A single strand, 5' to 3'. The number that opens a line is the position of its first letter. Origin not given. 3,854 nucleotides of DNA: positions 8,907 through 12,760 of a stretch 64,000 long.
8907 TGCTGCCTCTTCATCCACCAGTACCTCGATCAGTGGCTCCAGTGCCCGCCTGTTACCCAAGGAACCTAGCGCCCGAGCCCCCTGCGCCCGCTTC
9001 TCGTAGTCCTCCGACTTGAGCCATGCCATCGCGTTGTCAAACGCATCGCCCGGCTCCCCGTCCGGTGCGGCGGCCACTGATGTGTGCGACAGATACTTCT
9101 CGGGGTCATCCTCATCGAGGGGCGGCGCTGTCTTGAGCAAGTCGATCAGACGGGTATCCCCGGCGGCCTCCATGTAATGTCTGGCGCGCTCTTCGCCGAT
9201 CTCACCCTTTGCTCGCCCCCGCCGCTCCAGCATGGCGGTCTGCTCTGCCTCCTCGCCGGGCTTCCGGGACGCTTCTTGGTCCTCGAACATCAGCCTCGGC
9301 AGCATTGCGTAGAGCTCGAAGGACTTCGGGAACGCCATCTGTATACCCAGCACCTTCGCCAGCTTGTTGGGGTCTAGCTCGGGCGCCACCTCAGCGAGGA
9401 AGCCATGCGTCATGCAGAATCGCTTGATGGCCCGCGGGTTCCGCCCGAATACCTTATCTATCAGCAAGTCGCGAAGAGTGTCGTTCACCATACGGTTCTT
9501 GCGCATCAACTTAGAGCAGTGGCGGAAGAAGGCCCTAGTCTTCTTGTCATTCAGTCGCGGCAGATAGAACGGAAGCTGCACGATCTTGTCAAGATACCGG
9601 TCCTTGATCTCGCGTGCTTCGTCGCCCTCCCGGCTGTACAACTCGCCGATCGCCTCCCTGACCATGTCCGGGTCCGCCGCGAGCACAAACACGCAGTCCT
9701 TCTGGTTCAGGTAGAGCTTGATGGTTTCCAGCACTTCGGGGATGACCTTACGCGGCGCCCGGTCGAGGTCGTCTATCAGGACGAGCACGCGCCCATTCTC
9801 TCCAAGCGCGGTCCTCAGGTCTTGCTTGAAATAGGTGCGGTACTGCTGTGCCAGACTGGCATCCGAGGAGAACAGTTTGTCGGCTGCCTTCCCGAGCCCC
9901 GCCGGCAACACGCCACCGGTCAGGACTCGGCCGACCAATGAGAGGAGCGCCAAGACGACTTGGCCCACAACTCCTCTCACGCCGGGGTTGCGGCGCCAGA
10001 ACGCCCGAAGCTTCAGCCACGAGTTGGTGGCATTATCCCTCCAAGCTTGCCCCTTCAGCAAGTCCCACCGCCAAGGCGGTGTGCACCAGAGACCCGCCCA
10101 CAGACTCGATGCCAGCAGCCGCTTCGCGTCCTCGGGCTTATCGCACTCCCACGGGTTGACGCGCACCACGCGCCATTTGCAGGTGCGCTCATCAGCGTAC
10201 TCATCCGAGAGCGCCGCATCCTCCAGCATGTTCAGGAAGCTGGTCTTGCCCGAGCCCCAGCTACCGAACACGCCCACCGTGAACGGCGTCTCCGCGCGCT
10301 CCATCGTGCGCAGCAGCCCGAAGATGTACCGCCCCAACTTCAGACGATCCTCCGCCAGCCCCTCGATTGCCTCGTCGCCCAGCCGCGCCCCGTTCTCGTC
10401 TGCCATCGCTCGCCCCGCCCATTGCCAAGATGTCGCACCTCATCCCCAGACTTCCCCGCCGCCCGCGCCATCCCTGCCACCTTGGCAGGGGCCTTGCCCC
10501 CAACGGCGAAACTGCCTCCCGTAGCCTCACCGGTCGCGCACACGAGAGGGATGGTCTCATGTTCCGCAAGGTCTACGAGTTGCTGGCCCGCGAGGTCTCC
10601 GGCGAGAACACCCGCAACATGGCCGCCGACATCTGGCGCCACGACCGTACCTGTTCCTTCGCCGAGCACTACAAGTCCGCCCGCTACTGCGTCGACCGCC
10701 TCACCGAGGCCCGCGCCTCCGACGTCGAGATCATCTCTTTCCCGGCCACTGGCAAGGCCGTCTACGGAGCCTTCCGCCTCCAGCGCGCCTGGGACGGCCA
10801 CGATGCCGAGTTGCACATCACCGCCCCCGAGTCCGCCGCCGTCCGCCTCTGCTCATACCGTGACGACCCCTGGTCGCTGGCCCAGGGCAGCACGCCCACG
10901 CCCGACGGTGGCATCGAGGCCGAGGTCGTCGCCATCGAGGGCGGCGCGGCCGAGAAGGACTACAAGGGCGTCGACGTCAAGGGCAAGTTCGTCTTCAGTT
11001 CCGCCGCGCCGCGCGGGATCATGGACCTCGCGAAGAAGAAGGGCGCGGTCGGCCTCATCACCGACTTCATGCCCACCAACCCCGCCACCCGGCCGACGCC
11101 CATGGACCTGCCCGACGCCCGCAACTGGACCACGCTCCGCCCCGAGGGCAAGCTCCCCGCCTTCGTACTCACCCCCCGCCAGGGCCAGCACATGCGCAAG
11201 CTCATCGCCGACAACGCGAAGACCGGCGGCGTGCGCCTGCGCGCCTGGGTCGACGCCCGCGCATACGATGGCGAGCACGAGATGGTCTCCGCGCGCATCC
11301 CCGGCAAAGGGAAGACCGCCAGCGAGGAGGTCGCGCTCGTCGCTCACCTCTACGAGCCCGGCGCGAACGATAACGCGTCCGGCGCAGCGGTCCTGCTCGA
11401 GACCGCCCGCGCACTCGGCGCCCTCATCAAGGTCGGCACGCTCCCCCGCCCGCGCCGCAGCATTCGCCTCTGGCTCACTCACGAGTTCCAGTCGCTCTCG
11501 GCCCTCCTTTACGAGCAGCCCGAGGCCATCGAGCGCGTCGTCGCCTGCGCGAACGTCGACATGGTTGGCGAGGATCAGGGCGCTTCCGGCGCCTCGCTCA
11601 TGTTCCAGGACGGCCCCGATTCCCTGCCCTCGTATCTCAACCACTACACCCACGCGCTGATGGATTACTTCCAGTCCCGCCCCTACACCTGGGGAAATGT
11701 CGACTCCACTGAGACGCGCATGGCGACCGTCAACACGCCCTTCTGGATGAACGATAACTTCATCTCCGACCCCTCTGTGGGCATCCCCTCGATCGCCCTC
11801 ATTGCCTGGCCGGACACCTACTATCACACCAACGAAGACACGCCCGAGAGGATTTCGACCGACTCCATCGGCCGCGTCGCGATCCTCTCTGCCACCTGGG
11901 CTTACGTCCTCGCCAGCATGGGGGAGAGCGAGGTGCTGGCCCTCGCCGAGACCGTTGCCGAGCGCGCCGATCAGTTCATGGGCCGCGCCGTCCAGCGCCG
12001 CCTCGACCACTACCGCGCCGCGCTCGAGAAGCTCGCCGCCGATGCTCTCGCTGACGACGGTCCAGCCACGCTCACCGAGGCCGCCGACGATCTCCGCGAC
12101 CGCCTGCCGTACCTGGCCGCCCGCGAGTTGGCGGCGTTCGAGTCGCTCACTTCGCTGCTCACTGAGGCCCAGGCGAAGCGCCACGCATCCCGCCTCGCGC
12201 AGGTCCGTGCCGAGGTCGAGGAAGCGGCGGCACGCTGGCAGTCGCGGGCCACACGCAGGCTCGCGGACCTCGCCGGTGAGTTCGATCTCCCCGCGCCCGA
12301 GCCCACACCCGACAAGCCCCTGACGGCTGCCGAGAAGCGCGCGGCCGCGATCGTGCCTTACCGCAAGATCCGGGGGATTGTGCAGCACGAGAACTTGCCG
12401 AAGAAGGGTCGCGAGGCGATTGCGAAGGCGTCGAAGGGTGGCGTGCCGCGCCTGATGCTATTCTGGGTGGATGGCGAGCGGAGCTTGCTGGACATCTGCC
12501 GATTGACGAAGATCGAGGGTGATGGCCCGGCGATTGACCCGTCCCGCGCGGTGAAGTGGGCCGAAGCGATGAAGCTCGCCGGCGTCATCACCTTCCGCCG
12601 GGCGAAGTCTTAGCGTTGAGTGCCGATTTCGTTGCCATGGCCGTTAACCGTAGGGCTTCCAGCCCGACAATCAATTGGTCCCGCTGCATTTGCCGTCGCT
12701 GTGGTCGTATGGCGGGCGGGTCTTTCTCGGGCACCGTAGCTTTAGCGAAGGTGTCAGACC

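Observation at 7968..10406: KAP-family NTPase with an internal TM insertion fused to at least 9 HEAT repeats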

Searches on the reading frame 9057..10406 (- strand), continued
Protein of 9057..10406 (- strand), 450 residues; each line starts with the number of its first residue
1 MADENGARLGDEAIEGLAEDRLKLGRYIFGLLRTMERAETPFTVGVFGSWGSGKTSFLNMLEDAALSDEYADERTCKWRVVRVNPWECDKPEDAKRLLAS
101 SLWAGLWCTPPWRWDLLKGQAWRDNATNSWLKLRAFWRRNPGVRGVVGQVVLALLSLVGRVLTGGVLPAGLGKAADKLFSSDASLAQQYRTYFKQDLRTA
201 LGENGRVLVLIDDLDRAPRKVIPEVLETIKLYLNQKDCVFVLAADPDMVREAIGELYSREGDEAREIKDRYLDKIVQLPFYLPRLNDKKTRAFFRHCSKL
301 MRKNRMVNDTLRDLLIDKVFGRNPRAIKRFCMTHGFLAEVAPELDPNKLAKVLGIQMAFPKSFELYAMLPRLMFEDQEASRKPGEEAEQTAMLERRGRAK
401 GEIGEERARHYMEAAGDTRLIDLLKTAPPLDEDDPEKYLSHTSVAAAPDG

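Call 60: find_encoding_contigs(protein=P0108, flank=8000, max_places=3)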
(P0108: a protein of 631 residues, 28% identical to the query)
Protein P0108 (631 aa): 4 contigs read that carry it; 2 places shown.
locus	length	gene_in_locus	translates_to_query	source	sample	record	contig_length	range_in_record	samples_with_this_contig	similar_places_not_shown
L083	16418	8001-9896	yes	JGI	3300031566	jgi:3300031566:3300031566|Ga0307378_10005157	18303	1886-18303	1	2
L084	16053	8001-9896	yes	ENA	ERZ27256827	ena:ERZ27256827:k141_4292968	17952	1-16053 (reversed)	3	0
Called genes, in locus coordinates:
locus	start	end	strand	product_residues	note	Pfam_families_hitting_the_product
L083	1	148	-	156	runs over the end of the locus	PF08069:Ribosomal_S13_N, PF00312:Ribosomal_S15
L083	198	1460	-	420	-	PF00070:Pyr_redox (faint), PF00890:FAD_binding_2 (weak), PF01266:DAO (weak), PF01494:FAD_binding_3, PF03486:HI0933_like (weak), PF05834:Lycopene_cycl, PF07992:Pyr_redox_2 (weak), PF12831:FAD_oxidored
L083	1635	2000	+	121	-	PF16906:Ribosomal_L26, PF00467:KOW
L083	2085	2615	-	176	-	PF01966:HD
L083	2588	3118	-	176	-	PF02002:TFIIE_alpha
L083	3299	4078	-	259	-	PF01138:RNase_PH, PF03725:RNase_PH_C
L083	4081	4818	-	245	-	PF01138:RNase_PH, PF03725:RNase_PH_C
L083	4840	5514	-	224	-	PF14382:ECR1_N, PF22625:ECR1_N_2 (weak), PF21262:RRP40_S1 (faint), PF21266:S1_RRP4, PF15985:KH_6, PF00013:KH_1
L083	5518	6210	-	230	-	PF01172:SBDS_N, PF09377:SBDS_domain_II, PF20268:SBDS_C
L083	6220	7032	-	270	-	PF10584:Proteasome_A_N, PF00227:Proteasome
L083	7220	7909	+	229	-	PF01810:LysE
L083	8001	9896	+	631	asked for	PF07693:KAP_NTPase, PF13191:AAA_16 (weak), PF13401:AAA_22 (faint), PF13513:HEAT_EZ (faint), PF13646:HEAT_2, PF13646:HEAT_2, PF03130:HEAT_PBS (weak), PF13646:HEAT_2, +2 more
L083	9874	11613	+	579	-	PF01979:Amidohydro_1, PF07969:Amidohydro_3, PF13382:Adenine_deam_C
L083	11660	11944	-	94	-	PF01863:YgjP-like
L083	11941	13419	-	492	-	PF22679:T1R_D3-like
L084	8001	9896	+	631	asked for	PF07693:KAP_NTPase, PF13191:AAA_16 (weak), PF13401:AAA_22 (faint), PF13513:HEAT_EZ (faint), PF13646:HEAT_2, PF13646:HEAT_2, PF03130:HEAT_PBS (weak), PF13646:HEAT_2, +2 more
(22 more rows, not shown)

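Call 67: list_cluster_members(proteins=[P0121, P0001, P0002, P0108, P0126, P0135])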
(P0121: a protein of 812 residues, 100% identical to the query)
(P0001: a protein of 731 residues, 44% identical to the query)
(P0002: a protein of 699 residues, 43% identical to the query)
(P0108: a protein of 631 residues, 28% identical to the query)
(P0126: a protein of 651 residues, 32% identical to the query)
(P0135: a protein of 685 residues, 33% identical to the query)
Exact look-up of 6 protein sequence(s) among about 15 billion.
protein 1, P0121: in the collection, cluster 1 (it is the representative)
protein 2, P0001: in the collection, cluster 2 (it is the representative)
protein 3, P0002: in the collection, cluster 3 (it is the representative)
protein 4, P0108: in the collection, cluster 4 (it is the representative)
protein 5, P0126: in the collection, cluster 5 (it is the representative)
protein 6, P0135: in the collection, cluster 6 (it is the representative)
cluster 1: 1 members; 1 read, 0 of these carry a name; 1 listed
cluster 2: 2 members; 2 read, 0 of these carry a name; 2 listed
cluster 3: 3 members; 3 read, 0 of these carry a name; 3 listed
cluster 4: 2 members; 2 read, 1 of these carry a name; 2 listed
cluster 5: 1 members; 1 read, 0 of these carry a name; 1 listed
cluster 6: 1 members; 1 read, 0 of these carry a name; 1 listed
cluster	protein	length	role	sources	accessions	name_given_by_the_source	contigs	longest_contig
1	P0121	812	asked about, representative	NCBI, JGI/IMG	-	-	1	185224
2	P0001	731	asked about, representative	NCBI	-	-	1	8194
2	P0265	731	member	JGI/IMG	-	-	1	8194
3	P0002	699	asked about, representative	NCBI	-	-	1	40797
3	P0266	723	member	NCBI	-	-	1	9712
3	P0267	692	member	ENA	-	-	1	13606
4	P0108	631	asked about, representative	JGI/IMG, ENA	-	-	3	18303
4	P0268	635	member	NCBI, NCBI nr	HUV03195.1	MAG TPA: HEAT repeat domain-containing protein [Desulfobacteria bacterium] | HEAT repeat domain-containing protein [Desulfobacteria bacterium]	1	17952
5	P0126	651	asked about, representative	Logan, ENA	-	-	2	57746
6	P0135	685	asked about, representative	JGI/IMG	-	-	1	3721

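Call 68: search_protein_families(library=pfam, proteins=[P0124, P0125, P0126, P0127, P0128, P0129, P0130, P0132, P0134, P0135], max_evalue=0.0001)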
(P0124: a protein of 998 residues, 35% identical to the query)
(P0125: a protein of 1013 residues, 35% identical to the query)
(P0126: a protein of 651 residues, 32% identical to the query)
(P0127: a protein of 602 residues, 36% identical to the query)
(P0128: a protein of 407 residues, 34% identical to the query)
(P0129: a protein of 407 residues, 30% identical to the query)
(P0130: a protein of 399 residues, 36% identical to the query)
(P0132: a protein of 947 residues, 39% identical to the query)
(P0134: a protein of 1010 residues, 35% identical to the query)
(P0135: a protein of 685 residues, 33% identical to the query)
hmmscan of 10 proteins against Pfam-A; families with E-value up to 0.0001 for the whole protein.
P0124 (998 aa): 7 families
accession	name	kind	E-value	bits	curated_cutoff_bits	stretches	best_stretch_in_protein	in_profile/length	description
PF07693.20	KAP_NTPase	-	4.4e-76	256.4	20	3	30-393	4-288/293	KAP family P-loop domain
PF13191.12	AAA_16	-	1.3e-11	45.8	32.6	1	663-784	9-143/167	AAA ATPase domain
PF13401.12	AAA_22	-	2.9e-10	41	27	1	681-812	10-122/130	AAA domain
PF24883.2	NPHP3_N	-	3.9e-09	37.3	24.8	1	681-801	27-150/164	Nephrocystin 3, N-terminal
PF01637.24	ATPase_2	-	2.7e-08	34.3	33.2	1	674-785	18-122/225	ATPase domain predominantly from Archaea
PF25199.1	nSTAND_NTPase5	-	2.8e-07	30.9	34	0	659-719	21-85/145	Novel STAND NTPase 5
PF00004.35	AAA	-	2.1e-06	28.6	21.2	0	681-805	3-100/131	ATPase family associated with various cellular activities (AAA)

P0125 (1013 aa): 7 families
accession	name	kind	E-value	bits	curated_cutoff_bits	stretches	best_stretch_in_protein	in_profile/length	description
PF07693.20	KAP_NTPase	-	9.6e-75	252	20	3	22-392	4-289/293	KAP family P-loop domain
PF13191.12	AAA_16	-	1.4e-14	55.3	32.6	1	27-267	13-143/167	AAA ATPase domain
PF24883.2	NPHP3_N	-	1.5e-08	35.4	24.8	0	694-817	29-151/164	Nephrocystin 3, N-terminal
PF13401.12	AAA_22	-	2e-08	35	27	0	692-828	10-123/130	AAA domain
PF01637.24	ATPase_2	-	2.1e-06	28.2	33.2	0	682-801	16-123/225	ATPase domain predominantly from Archaea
PF00005.33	ABC_tran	-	1.6e-05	25.9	25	0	690-775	14-91/137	ABC transporter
PF25199.1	nSTAND_NTPase5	-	3e-05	24.3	34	0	774-831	82-135/145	Novel STAND NTPase 5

P0126 (651 aa): 9 families
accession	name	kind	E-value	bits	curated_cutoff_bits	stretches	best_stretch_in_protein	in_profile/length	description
PF13646.12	HEAT_2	-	1.6e-46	157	27.7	4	547-633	1-87/88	HEAT repeats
PF07693.20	KAP_NTPase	-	5.6e-42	144.4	20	1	35-321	9-292/293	KAP family P-loop domain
PF03130.22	HEAT_PBS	-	1e-22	78.4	20.9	2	530-556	1-27/27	PBS lyase HEAT-like repeat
PF02985.28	HEAT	-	3.3e-11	42.8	23.5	0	579-604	3-28/31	HEAT repeat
PF13513.12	HEAT_EZ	-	1.3e-08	35.6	27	0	545-571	28-54/55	HEAT-like repeat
PF13191.12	AAA_16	-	7.3e-06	27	32.6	1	47-198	27-155/167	AAA ATPase domain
PF00514.29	Arm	-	7.6e-06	26.2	20.6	0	573-601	9-37/41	Armadillo/beta-catenin-like repeat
PF12717.13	Cnd1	-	1.9e-05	25.2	26.4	0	575-598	20-43/162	non-SMC mitotic condensation complex subunit 1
PF13401.12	AAA_22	-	3.8e-05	24.5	27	0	49-217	10-126/130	AAA domain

P0127 (602 aa): 5 families
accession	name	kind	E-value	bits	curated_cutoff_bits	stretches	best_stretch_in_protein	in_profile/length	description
PF07693.20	KAP_NTPase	-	7.8e-46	157.1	20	1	17-300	1-289/293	KAP family P-loop domain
PF00805.28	Pentapeptide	-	2e-15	56.4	20.2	2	464-492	11-39/40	Pentapeptide repeats (8 copies)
PF13576.12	Pentapeptide_3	-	8.2e-06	26.4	27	0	463-495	3-37/48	Pentapeptide repeats (9 copies)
PF13599.13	Pentapeptide_4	-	6.5e-05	23.4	38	0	426-486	18-78/78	Pentapeptide repeat region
PF13401.12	AAA_22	-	9.5e-05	23.2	27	0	39-210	10-116/130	AAA domain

P0128 (407 aa): 2 families
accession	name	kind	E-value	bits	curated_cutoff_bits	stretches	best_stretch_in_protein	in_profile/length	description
PF07693.20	KAP_NTPase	-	2.1e-43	149.1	20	1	26-309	1-291/293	KAP family P-loop domain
PF13191.12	AAA_16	-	9.5e-06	26.6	32.6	1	50-195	29-143/167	AAA ATPase domain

P0129 (407 aa): 1 family
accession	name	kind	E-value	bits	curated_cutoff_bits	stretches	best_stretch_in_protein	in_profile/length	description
PF07693.20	KAP_NTPase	-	2.9e-41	142.1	20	1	15-316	1-290/293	KAP family P-loop domain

P0130 (399 aa): 3 families
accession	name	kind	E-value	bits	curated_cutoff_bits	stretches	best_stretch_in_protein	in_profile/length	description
PF07693.20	KAP_NTPase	-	3.9e-47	161.4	20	1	22-306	3-292/293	KAP family P-loop domain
PF13191.12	AAA_16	-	8.4e-07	30.1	32.6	1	25-192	10-144/167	AAA ATPase domain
PF13401.12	AAA_22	-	3.1e-05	24.7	27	0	42-210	8-113/130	AAA domain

P0132 (947 aa): 9 families
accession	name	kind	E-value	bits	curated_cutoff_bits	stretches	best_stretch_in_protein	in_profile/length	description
PF07693.20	KAP_NTPase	-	2.8e-66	224.2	20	3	31-371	8-284/293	KAP family P-loop domain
PF13401.12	AAA_22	-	1.7e-11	45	27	0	654-777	10-124/130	AAA domain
PF13191.12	AAA_16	-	6.5e-09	36.9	32.6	1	39-260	20-143/167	AAA ATPase domain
PF00005.33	ABC_tran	-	1.1e-07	32.9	25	0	651-730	13-90/137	ABC transporter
PF24883.2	NPHP3_N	-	4.3e-07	30.7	24.8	0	43-115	22-91/164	Nephrocystin 3, N-terminal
PF05729.18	NACHT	-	5.4e-07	30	26.7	0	651-780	2-133/167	NACHT domain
PF00004.35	AAA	-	1.5e-06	29.1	21.2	0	48-69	3-24/131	ATPase family associated with various cellular activities (AAA)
PF01637.24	ATPase_2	-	1.5e-06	28.6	33.2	0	641-764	12-141/225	ATPase domain predominantly from Archaea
PF25199.1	nSTAND_NTPase5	-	5.4e-05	23.5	34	0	637-725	26-119/145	Novel STAND NTPase 5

P0134 (1010 aa): 2 families
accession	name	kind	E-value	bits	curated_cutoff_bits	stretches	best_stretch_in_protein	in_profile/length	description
PF07693.20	KAP_NTPase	-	1.8e-39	136.2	20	1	51-350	2-240/293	KAP family P-loop domain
PF03781.23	FGE-sulfatase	-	3e-39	135.7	23.3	1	601-998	5-254/255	Sulfatase-modifying factor enzyme 1-like domain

P0135 (685 aa): 8 families
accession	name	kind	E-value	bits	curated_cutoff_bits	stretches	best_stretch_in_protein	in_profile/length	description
PF07693.20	KAP_NTPase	-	1.4e-42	146.4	20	1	37-319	4-291/293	KAP family P-loop domain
PF13646.12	HEAT_2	-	1.7e-40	137.6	27.7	3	551-637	4-88/88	HEAT repeats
PF03130.22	HEAT_PBS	-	2.5e-29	98.8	20.9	1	500-526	1-27/27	PBS lyase HEAT-like repeat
PF02985.28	HEAT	-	1.6e-19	68.6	23.5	0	517-543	2-28/31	HEAT repeat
PF13513.12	HEAT_EZ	-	5.4e-16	59.1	27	0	513-542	26-55/55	HEAT-like repeat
PF00514.29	Arm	-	2.2e-08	34.3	20.6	0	516-542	13-39/41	Armadillo/beta-catenin-like repeat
PF12717.13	Cnd1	-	3.6e-07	30.8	26.4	0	481-545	19-88/162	non-SMC mitotic condensation complex subunit 1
PF13191.12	AAA_16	-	8.8e-07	30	32.6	1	53-196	26-148/167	AAA ATPase domain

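Call 70: find_encoding_contigs(protein=P0126, flank=8000, max_places=2)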
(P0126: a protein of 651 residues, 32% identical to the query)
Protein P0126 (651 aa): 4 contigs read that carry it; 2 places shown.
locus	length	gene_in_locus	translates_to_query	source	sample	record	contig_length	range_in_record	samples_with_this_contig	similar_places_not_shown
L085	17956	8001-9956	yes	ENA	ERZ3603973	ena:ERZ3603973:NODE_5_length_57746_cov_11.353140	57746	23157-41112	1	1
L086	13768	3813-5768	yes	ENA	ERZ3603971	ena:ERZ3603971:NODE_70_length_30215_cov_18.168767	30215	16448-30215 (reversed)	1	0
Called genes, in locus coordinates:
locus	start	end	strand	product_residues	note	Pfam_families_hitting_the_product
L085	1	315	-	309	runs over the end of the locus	PF00294:PfkB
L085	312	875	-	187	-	PF03692:CxxCxxCC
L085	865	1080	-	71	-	PF06107:DUF951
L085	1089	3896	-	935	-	PF05226:CHASE2, PF01590:GAF, PF13185:GAF_2, PF13492:GAF_3, PF00989:PAS (faint), PF13188:PAS_8 (faint), PF00512:HisKA, PF02518:HATPase_c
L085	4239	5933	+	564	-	PF06835:LptC (faint)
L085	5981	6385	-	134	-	PF00717:Peptidase_S24 (weak)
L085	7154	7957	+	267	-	PF01113:DapB_N, PF05173:DapB_C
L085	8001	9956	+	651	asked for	PF07693:KAP_NTPase, PF13191:AAA_16 (faint), PF00514:Arm (faint), PF13513:HEAT_EZ (faint), PF13646:HEAT_2, PF03130:HEAT_PBS (weak), PF13646:HEAT_2, PF03130:HEAT_PBS (weak), +2 more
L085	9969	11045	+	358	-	PF01118:Semialdhyde_dh, PF02774:Semialdhyde_dhC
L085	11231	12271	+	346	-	PF01118:Semialdhyde_dh, PF22698:Semialdhyde_dhC_1, PF02774:Semialdhyde_dhC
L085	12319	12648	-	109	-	-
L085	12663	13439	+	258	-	-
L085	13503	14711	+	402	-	PF01960:ArgJ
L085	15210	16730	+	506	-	PF00682:HMGL-like, PF22617:HCS_D2, PF08502:LeuA_dimer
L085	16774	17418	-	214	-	PF06283:ThuA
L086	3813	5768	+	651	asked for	PF07693:KAP_NTPase, PF13191:AAA_16 (faint), PF00514:Arm (faint), PF13513:HEAT_EZ (faint), PF13646:HEAT_2, PF03130:HEAT_PBS (weak), PF13646:HEAT_2, PF03130:HEAT_PBS (weak), +2 more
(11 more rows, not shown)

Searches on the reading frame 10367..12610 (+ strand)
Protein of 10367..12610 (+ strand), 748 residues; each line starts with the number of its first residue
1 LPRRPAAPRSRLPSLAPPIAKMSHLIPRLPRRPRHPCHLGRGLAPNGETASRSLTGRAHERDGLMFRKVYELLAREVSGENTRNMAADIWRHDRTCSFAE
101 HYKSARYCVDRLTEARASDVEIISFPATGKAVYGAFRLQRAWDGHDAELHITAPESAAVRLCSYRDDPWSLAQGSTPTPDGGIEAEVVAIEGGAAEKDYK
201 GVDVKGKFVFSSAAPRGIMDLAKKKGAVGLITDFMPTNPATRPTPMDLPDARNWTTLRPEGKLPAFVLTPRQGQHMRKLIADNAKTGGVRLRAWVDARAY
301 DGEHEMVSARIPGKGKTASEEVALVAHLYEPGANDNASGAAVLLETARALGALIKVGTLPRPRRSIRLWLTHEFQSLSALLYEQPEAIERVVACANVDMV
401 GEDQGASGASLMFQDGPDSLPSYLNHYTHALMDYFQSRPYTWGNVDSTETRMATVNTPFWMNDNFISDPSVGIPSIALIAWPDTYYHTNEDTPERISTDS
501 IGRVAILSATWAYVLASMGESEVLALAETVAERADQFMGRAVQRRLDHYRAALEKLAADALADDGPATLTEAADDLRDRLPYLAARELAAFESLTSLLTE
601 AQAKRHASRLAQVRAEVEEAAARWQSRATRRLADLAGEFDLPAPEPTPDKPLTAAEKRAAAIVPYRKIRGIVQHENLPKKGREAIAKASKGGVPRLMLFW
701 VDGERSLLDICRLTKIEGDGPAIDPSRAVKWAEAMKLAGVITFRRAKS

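Call 6: search_protein_families(library=pfam, proteins=[window:10367-12610:+], max_evalue=0.001)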
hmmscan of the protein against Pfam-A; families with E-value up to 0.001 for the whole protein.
window:10367-12610:+ (748 aa): 1 family
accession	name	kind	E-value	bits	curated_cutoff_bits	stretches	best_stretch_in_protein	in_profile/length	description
PF04389.22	Peptidase_M28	-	9.4e-17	61.8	21.3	1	308-509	3-190/193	Peptidase family M28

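Call 8: search_protein_families(library=padloc, proteins=[window:10367-12610:+], max_evalue=0.01)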
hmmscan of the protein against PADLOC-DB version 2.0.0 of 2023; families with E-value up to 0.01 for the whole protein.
window:10367-12610:+ (748 aa): 0 families
